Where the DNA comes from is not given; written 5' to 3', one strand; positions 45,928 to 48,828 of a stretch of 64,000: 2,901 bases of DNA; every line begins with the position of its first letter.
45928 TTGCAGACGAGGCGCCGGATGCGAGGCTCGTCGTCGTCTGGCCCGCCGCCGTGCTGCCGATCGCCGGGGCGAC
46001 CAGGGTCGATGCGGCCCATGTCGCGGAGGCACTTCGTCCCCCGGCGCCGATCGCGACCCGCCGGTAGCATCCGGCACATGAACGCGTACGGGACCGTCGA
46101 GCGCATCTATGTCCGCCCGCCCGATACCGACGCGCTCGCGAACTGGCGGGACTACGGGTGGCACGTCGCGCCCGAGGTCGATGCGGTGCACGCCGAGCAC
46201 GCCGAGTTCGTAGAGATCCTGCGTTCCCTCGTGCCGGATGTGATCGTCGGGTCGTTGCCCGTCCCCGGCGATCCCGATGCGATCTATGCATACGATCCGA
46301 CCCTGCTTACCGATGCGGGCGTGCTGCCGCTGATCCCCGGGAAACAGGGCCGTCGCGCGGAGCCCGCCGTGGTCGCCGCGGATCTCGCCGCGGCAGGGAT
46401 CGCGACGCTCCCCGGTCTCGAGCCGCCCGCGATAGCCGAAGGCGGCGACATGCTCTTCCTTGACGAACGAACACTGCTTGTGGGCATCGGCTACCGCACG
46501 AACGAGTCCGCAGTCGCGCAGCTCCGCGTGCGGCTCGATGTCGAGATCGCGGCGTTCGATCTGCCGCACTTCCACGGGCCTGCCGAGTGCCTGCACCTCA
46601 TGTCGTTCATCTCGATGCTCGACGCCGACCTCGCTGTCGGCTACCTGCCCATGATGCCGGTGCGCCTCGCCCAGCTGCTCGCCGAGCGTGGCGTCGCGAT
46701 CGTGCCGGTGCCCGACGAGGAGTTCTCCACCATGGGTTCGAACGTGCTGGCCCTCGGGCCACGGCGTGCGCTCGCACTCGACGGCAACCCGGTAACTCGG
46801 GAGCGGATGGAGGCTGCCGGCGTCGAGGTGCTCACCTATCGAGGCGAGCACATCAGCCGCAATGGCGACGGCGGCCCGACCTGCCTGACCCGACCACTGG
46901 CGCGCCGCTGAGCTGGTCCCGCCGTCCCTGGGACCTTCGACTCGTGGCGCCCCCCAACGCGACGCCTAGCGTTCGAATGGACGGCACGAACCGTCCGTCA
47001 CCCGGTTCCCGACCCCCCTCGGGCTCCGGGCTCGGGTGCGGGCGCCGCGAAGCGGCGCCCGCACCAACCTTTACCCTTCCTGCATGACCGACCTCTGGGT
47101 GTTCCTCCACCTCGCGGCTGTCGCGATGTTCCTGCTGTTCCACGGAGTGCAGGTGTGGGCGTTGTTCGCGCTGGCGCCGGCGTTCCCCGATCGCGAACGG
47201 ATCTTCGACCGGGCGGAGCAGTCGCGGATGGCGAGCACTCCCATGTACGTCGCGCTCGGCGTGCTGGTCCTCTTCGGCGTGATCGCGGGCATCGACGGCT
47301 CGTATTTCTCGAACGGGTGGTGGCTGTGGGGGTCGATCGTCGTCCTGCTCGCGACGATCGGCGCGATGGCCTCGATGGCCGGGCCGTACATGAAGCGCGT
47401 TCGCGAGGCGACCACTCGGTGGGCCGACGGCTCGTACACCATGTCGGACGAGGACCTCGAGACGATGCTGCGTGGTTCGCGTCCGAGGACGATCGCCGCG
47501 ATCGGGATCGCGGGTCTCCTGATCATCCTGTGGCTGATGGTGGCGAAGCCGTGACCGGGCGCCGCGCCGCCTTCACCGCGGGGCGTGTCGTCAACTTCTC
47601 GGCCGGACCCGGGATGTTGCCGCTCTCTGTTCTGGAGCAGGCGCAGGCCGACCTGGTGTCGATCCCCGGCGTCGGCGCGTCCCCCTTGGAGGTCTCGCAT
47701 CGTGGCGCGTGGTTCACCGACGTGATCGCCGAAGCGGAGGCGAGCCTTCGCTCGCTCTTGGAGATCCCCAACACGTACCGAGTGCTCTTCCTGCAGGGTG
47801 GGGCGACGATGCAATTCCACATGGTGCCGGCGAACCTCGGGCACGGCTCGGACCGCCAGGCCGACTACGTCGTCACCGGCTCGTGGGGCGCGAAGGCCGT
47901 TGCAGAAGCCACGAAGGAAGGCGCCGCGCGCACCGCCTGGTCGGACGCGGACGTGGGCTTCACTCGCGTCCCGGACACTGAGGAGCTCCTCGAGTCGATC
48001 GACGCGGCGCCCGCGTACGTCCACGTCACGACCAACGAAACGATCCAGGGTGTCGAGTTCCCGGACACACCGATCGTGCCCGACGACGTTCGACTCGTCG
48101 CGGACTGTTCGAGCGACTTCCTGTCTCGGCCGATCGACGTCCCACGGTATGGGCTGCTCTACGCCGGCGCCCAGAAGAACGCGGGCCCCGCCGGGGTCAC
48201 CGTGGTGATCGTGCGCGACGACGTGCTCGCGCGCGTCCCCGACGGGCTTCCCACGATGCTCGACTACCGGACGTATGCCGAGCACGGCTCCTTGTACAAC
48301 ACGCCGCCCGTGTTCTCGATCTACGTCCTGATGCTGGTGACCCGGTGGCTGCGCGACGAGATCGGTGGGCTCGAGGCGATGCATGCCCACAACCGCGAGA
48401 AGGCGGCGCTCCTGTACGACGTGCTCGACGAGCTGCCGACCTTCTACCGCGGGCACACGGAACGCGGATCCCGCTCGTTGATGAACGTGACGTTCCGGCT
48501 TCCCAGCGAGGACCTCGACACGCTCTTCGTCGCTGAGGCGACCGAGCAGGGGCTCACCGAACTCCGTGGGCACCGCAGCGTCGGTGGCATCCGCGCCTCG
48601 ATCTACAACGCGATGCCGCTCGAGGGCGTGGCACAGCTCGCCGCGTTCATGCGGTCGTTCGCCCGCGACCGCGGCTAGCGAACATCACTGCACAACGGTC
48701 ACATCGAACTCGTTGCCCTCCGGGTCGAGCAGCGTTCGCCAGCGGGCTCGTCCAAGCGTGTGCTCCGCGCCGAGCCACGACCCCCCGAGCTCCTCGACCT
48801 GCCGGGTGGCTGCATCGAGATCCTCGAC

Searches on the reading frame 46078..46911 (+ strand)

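Call 52: search_protein_families(library=pfam, proteins=[window:46078-46911:+], max_evalue=0.001)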
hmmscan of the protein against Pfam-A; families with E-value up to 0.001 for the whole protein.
window:46078-46911:+ (277 aa): 2 families
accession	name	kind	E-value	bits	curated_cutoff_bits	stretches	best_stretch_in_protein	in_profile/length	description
PF02274.22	ADI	-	2.5e-20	73.3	22.8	2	196-276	292-377/377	Arginine deiminase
PF19420.4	DDAH_eukar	-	6.3e-10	39.2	23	1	37-274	28-290/291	N,N dimethylarginine dimethylhydrolase, eukaryotic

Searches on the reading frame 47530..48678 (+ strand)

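Call 52: search_protein_families(library=pfam, proteins=[window:47530-48678:+], max_evalue=0.001)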
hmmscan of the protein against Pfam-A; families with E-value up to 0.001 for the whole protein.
window:47530-48678:+ (382 aa): 1 family
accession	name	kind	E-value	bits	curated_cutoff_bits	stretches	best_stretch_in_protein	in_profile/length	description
PF00266.25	Aminotran_5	-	2.4e-45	155.6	21.5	1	20-370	1-371/371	Aminotransferase class-V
